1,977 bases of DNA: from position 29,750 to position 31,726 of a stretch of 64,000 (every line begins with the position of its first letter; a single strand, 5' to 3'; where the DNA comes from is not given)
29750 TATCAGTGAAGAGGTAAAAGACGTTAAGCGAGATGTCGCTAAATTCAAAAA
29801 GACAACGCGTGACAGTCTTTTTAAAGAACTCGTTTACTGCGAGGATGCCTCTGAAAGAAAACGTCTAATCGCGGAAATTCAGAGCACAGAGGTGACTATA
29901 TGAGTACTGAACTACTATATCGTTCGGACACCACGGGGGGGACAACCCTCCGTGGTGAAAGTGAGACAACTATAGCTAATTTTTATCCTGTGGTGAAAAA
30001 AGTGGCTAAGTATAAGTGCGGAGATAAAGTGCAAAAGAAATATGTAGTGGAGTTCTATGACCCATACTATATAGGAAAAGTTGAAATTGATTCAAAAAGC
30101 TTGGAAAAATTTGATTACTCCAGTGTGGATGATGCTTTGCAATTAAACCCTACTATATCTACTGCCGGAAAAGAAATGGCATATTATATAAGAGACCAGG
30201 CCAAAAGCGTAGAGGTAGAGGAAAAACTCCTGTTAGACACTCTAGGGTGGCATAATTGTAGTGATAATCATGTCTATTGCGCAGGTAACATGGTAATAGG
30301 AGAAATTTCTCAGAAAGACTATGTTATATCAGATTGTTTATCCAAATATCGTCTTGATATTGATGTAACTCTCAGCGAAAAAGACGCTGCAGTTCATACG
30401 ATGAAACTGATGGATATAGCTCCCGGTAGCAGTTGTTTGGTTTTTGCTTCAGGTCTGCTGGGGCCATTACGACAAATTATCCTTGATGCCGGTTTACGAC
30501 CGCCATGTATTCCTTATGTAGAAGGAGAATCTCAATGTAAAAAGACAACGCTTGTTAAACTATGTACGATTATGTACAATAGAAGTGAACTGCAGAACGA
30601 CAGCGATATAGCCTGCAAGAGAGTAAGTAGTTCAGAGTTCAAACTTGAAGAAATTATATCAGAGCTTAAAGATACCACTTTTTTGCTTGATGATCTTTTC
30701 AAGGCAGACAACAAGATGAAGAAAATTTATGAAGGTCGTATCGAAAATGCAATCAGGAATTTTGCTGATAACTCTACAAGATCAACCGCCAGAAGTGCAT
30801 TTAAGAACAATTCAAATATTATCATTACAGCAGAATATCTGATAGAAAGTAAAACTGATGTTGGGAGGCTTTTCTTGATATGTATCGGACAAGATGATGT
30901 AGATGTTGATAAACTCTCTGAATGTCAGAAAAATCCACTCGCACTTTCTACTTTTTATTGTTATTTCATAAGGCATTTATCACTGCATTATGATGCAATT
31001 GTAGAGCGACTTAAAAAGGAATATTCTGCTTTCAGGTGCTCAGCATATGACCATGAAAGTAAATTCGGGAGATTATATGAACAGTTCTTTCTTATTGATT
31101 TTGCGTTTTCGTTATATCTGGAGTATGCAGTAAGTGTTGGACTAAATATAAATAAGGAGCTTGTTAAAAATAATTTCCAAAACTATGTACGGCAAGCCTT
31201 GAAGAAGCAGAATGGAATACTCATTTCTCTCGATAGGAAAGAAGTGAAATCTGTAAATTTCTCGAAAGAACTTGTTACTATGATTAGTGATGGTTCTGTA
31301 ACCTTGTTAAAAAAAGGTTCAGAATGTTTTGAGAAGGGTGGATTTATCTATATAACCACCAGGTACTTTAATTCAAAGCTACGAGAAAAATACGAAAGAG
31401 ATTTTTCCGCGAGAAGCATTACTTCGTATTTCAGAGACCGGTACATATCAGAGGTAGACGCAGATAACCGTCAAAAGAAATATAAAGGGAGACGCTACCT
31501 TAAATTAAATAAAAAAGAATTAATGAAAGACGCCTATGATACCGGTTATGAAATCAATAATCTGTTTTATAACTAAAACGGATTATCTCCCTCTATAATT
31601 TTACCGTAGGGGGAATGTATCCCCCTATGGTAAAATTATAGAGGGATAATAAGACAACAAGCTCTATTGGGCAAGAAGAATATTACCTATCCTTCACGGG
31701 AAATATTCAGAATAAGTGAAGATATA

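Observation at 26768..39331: AT-rich genomic island at tRNA-Glu with an internally located Xis/Int pair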

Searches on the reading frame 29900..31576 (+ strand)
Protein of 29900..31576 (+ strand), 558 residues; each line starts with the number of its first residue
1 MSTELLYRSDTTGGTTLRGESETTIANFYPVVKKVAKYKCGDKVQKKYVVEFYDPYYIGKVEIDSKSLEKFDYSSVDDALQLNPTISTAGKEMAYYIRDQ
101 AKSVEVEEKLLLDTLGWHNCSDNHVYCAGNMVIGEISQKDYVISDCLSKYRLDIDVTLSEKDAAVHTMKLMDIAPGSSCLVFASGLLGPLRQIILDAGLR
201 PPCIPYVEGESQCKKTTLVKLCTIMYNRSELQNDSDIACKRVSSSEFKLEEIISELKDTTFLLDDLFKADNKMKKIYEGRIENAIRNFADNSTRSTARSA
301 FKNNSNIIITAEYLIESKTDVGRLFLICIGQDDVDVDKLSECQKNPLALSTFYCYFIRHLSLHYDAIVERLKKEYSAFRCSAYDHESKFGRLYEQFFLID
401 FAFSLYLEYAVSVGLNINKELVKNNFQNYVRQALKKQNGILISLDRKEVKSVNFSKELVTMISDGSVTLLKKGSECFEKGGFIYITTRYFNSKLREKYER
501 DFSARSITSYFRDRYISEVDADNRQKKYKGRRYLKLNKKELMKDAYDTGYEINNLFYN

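Call 6: search_protein_families(library=pfam, proteins=[window:29900-31576:+], max_evalue=0.01)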
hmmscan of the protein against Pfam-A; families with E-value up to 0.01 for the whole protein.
window:29900-31576:+ (558 aa): 0 families

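Call 7: search_protein_families(library=padloc, proteins=[window:29900-31576:+], max_evalue=0.01)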
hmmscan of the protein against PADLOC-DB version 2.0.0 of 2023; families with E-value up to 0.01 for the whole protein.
window:29900-31576:+ (558 aa): 0 families

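Call 36: search_protein_families(library=phrogs, proteins=[window:29900-31576:+], max_evalue=0.01)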
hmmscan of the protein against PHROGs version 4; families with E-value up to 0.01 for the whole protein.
window:29900-31576:+ (558 aa): 0 families

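Call 37: search_protein_families(library=ncbifam, proteins=[window:29900-31576:+], max_evalue=0.01)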
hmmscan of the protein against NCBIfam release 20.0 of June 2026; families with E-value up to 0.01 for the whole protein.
window:29900-31576:+ (558 aa): 1 family
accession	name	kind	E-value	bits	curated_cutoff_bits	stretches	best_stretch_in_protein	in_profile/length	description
NF003073.0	PRK03995.1-5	equivalog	0.0022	17.1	562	0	404-479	219-292/297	D-aminoacyl-tRNA deacylase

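Call 53: search_solved_structures(query=window:29900-31576:+, max_evalue=1)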
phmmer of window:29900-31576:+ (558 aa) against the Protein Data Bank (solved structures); distinct sequences matched with E-value up to 1: 5.
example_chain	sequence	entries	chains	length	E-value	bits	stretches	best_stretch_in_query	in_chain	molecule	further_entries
4zlr_A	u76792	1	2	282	0.68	11.7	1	393-473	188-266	Brain tumor protein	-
1q7f_A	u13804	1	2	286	0.7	11.7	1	393-473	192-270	brain tumor CG10719-PA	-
5ex7_A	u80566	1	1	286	0.7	11.7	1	393-473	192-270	Brain tumor protein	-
2fcj_A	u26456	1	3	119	0.7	11.7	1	236-315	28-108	small TOPRIM domain protein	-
2i5r_A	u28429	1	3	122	0.73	11.6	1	236-314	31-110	Toprim domain-containing protein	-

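Call 54: find_homologous_proteins(query=window:29900-31576:+, max_evalue=0.00001)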
Query window:29900-31576:+ (558 aa): 33 proteins with E <= 0.00001 among 8000 candidates.
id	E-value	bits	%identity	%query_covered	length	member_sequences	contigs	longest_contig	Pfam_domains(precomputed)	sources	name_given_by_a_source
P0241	0.0e+0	1239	100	100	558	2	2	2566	-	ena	-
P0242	1.5e-273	926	75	100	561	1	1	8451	-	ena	-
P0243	4.4e-272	921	76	100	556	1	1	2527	-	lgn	-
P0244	5.4e-272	921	76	100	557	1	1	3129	-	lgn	-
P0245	2.1e-260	883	72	100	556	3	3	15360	-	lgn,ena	-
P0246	2.2e-259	880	72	100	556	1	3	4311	-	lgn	-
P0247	9.7e-181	620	53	97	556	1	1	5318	-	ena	-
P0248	1.9e-164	566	50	99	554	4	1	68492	-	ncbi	-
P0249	1.9e-164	566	49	99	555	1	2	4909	-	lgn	-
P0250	4.5e-164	565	48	99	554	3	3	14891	-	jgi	-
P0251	1.1e-158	547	48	99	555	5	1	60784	-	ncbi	-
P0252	2.5e-157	543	47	99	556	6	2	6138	-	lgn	-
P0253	1.0e-156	541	48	99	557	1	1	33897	-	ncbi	-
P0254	1.1e-155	537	46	99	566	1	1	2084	-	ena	-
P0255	2.4e-154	533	48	99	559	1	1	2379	-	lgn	-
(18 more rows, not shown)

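Call 56: find_encoding_contigs(protein=P0245, flank=10000, max_places=3)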
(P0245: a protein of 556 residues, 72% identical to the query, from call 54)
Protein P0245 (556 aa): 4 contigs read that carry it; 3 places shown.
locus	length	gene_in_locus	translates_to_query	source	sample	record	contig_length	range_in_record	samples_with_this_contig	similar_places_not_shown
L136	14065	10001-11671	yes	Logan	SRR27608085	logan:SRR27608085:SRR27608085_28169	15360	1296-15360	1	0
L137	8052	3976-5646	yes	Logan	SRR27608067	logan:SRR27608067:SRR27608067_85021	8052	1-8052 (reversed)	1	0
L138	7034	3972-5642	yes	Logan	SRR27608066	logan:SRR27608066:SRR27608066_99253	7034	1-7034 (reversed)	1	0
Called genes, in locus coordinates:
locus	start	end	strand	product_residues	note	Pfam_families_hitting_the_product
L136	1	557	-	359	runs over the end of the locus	-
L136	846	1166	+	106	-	PF13560:HTH_31, PF01381:HTH_3 (weak)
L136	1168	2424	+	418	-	PF07804:HipA_C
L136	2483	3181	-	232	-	-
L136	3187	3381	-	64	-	PF12728:HTH_17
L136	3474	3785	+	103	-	PF06124:DUF960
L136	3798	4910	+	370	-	PF00412:LIM (faint), PF12224:Amidoligase_2 (weak)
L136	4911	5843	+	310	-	PF13522:GATase_6, PF13537:GATase_7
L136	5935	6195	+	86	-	-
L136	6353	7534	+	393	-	PF13191:AAA_16, PF13173:AAA_14 (faint)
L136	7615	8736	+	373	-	-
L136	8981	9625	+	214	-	-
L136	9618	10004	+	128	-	-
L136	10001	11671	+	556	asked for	-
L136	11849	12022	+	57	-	PF12728:HTH_17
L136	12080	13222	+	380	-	PF13102:Phage_int_SAM_5 (weak), PF14659:Phage_int_SAM_3, PF00589:Phage_integrase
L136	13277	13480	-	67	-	-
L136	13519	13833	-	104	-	PF02498:Bro-N (weak)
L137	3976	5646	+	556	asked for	-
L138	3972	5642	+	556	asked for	-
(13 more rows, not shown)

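Call 57: find_encoding_contigs(protein=P0248, flank=10000, max_places=2)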
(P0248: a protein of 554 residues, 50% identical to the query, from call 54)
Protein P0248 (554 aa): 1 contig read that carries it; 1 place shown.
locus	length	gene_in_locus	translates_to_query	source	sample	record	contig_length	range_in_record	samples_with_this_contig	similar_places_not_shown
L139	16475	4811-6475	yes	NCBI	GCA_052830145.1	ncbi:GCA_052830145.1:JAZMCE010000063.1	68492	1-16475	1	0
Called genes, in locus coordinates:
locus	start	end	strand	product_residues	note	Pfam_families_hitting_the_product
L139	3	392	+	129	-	?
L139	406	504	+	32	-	-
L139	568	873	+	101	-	-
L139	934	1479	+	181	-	PF00239:Resolvase, PF02796:HTH_7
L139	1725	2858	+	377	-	PF13784:Fic_N, PF02661:Fic, PF13412:HTH_24 (weak)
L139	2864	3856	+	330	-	-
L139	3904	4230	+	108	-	-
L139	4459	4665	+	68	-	-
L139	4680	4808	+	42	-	-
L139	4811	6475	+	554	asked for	-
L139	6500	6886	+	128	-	PF21757:DUF6870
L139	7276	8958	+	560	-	PF00239:Resolvase, PF07508:Recombinase, PF13408:Zn_ribbon_recom, PF14287:DUF4368 (faint)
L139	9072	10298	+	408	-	PF13173:AAA_14, PF13635:DUF4143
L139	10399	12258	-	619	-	PF12728:HTH_17 (weak), PF09820:AAA-ATPase_like, PF08011:PDDEXK_9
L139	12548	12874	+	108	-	PF07451:SpoVAD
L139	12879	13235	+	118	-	PF03862:SpoVAC_SpoVAEB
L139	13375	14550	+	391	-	PF01321:Creatinase_N, PF00557:Peptidase_M24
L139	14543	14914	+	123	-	PF07100:ASRT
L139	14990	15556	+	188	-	-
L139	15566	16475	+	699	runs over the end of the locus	PF07602:DUF1565 (faint), PF22842:Pel9A-like_beta_helix (weak), PF13229:Beta_helix (faint)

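Call 67: predict_structure(alignment_id=A5)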
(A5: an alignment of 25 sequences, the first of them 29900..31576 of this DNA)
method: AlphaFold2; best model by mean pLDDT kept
length: 558 residues; sequences in the alignment: 25
mean_pLDDT: 86.0   pTM: 0.76
mean pLDDT of the five models: 86.0, 85.8, 85.5, 83.0, 83.0
residues with pLDDT >= 90: 281; 70-90: 225; 50-70: 36; < 50: 16
segments of 3 or more residues with pLDDT < 50: 551-558
pLDDT, mean of each block of 10 residues (from residue 1): 69 84 89 92 88 87 91 90 90 93 90 90 89 81 86 94 96 95 96 92 90 90 85 64 82 86 82 87 81 52 83 86 91 92 94 97 96 92 68 90 97 94 95 90 78 86 90 89 91 86 85 82 70 89 78 33
secondary structure, 60 per line:
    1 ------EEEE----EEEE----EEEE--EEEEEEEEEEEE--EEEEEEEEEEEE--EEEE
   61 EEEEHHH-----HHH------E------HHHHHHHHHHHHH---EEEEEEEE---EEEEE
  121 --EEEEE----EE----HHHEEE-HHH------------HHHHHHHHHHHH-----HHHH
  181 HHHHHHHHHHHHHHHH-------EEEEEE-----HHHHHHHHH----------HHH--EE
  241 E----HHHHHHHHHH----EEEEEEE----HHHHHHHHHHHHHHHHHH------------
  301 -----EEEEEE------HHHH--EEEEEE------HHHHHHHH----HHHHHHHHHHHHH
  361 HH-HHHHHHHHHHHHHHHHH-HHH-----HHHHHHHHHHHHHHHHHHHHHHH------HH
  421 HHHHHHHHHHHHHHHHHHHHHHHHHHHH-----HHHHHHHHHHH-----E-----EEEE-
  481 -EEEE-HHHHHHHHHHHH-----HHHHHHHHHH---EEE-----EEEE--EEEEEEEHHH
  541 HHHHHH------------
elements in order: E7-10 E15-18 E23-26 E29-40 E43-54 E57-64 H89-101 E105-112 E116-120 E123-127 E141-143 H160-171 H177-196 E204-209 H215-223 E239-241 H246-255 E260-266 H271-288 E306-311 H318-321 E324-329 H336-343 H348-362 H364-380 H390-412 H419-448 H454-464 E476-479 E482-485 H487-498 H504-513 E517-519 E525-528 E531-537 H538-546

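Call 69: fold_search(model_id=the predicted structure, library=pdb)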
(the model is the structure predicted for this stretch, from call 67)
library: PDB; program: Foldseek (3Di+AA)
matches with E <= 10: 459; with E <= 0.001: 15
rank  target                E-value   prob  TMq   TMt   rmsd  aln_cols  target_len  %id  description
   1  5dgk_A                1.6e-16  1.00  0.53  0.57   9.7       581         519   14  SCCmec type IV Cch - active helicase (released 2016-08-24)
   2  5dgk_B                7.1e-15  1.00  0.53  0.57   9.0       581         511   14  SCCmec type IV Cch - active helicase (released 2016-08-24)
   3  8tch_B                5.0e-13  1.00  0.44  0.49  10.7       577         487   13  Initiation of replication protein with helicase activity encoded by Pathogenicity Island SaPIBov1 (released 2024-07-03)
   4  8tch_A                7.6e-13  1.00  0.48  0.54  10.1       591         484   12  Initiation of replication protein with helicase activity encoded by Pathogenicity Island SaPIBov1 (released 2024-07-03)
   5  9im2_F                4.1e-05  1.00  0.28  0.33  12.9       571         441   12  The Cryo-EM structure of MPXV E5 in complex with ssDNA in intermediate state 3 (released 2025-06-18)
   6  7pds_F                1.3e-04  1.00  0.26  0.31  11.4       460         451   10  The structure of PriRep1 with dsDNA (released 2022-07-13)
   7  8xj8_D                2.3e-04  1.00  0.26  0.37  10.6       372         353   11  The Cryo-EM structure of MPXV E5 C-terminal in complex with DNA (released 2024-05-01)
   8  9ilz_A                2.8e-04  0.99  0.25  0.20  14.6       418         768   10  The Cryo-EM structure of MPXV E5 in complex with ssDNA (released 2025-06-18)
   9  8hwc_B                3.3e-04  1.00  0.24  0.36  10.5       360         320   12  Cryo-EM Structure of D5 Apo (released 2024-01-10)
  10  8wh0_B                4.0e-04  1.00  0.26  0.30  11.0       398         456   12  MPOX E5 hexamer ssDNA and AMP-PNP bound conformation (released 2024-10-09)
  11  8iqh_D                4.0e-04  0.99  0.31  0.22  14.0       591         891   10  Structure of Full-Length AsfvPrimPol in Apo-Form (released 2023-07-26)
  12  5j40                  5.8e-04  1.00  0.22  0.32  11.4       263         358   12  The X-ray structure of JCV Helicase (released 2016-07-20)
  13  8ww7_H                7.5e-04  0.99  0.28  0.19  17.4       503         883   11  Structure of AMPPNP-Form AsfvPrimPol Dodecamer (released 2025-04-30)
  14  8s0e_A                9.3e-04  0.85  0.17  0.23  18.5       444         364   11  H. sapiens OCCM bound to double stranded DNA (released 2024-10-02)
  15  8ww8_B                9.8e-04  1.00  0.30  0.21  12.5       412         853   12  Structure of Apo-Form AsfvPrimPol Hexamer (released 2025-04-30)
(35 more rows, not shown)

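Call 70: find_related_loci(query=A5, collection=viral_contigs, flank=10000)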
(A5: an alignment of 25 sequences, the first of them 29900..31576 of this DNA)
Query A5 (558 aa) in viral_contigs; peptide patterns used: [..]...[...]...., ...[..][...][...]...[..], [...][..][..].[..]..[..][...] (x = any residue, [..] = any of these).
480 stretches matched a pattern; 1 encode a relative of the query (tblastn E <= 1e-3); 1 distinct loci.
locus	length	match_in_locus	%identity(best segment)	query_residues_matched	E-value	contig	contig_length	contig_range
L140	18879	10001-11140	26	69-457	5e-27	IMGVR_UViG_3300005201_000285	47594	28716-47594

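Call 71: search_protein_families(library=padloc, proteins=[L136:6353-7534:+, L136:7615-8736:+], max_evalue=0.001)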
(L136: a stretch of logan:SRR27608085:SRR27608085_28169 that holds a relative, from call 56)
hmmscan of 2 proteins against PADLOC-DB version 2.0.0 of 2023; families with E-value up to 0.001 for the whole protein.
L136:6353-7534:+ (393 aa): 4 families
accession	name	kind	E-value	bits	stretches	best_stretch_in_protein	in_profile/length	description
PDLC00938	Cas3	-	3.5e-05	21.2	1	167-259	127-219/358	CRISPR-associated helicase Cas3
PDLC01757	Cas3b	-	0.00012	18.7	1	168-219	319-370/676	-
PDLC01252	Cas3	-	0.00022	18.8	1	167-258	115-191/324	CAS-I; effector_G3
PDLC02081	Cas3b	-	0.00048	16.8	1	168-215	325-372/705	-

L136:7615-8736:+ (373 aa): 0 families

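Call 78: search_solved_structures(query=A5, max_evalue=1)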
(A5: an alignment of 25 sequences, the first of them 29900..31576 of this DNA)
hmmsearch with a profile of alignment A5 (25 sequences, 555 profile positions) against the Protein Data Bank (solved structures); distinct sequences matched with E-value up to 1: 0.

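Call 80: fold_search(model_id=the predicted structure, library=viral)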
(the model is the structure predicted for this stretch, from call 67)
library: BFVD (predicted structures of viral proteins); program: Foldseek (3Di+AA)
matches with E <= 10: 520; with E <= 0.001: 68
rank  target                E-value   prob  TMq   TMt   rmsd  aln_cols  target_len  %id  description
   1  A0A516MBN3            1.1e-17  1.00  0.56  0.49   8.9       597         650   14  (no name in the UniProt tables at hand)
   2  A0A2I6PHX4            8.7e-17  1.00  0.54  0.34  10.1       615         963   13  RNA polymerase-binding transcription factor [Pseudomonas phage PMBT3]
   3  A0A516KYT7            1.4e-16  1.00  0.54  0.34  10.1       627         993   12  (no name in the UniProt tables at hand)
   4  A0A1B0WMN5            1.5e-16  1.00  0.56  0.37  11.7       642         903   13  Toprim domain-containing protein [Flavobacterium phage 23T]
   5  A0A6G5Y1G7            2.8e-15  1.00  0.50  0.30  12.3       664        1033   13  (no name in the UniProt tables at hand)
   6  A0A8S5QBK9            2.4e-14  1.00  0.49  0.52   9.8       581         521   14  Active helicase ring shaped helicase [Siphoviridae sp. ctyNQ5]
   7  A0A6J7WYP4            1.3e-13  1.00  0.52  0.32   9.2       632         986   12  DUF927 domain-containing protein [uncultured Caudovirales phage]
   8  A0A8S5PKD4            1.5e-13  1.00  0.47  0.29  10.2       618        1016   10  Replication protein B [Podoviridae sp. ctnCN2]
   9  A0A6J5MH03            1.8e-13  1.00  0.53  0.35   9.3       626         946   10  DUF927 domain-containing protein [uncultured Caudovirales phage]
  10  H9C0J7                2.1e-13  1.00  0.42  0.31  12.6       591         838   12  (no name in the UniProt tables at hand)
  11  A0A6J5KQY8            6.0e-13  1.00  0.51  0.34   9.6       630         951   11  DUF927 domain-containing protein [uncultured Caudovirales phage]
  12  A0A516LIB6            8.7e-13  1.00  0.54  0.35   8.9       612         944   12  (no name in the UniProt tables at hand)
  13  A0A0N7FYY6            9.6e-13  1.00  0.43  0.29  11.2       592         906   14  (no name in the UniProt tables at hand)
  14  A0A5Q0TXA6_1          1.4e-12  1.00  0.39  0.29  10.4       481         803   12  DNA polymerase I [uncultured virus]
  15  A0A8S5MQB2            1.5e-12  1.00  0.44  0.27  12.3       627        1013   10  Replication protein B [Podoviridae sp. ctUS21]
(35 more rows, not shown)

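Call 84: search_dna_similar(query=window:29900-31576:+, collection=plasmids, mode=protein, max_rows=8, max_evalue=0.001)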
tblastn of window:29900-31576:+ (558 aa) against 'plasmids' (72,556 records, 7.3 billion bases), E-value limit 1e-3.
No match.

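Call 85: search_dna_similar(query=window:29900-31576:+, collection=phages, mode=protein, max_rows=8, max_evalue=0.001)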
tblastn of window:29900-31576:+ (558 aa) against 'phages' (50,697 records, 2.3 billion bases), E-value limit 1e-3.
No match.

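Call 97: search_protein_representatives(alignment_id=A5)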
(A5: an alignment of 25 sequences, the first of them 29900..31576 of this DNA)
Query: 25 sequences, 555 profile positions. Proteins with E-value up to 0.001 (for the whole library): 3195; up to 1e-10: 1632; up to 1e-30: 261. The best 150 are listed.
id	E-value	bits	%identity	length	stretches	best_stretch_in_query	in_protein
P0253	3.7e-246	834.5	-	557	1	1-555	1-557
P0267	1.2e-231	786.6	-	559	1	1-555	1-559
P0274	8.6e-196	668.2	-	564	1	18-554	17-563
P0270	6.5e-186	635.6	-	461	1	105-555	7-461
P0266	4.2e-176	603.2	-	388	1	169-555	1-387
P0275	5.4e-171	586.4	-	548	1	2-545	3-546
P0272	1.8e-156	538.4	-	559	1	2-539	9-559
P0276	7.6e-152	523.1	-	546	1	18-553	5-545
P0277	3.4e-150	517.7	-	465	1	98-554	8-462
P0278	1.9e-133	462.4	-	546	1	17-551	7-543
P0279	2.7e-132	458.6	-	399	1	156-555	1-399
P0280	3.1e-130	451.8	-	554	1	20-554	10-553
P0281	1.2e-121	423.4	-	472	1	6-475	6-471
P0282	4.5e-114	398.5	-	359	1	169-526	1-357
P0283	7.0e-107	374.7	-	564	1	12-546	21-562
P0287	1.2e-96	340.9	-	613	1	19-547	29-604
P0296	2.0e-83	297.3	-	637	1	18-546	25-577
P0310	4.6e-78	279.6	-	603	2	145-539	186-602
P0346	1.6e-65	238.1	-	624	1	17-542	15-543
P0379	3.4e-57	210.7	-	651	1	16-540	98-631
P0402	1.3e-50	188.9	-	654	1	19-539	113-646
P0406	1.0e-47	179.4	-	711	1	19-540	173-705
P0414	7.6e-46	173.2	-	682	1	7-538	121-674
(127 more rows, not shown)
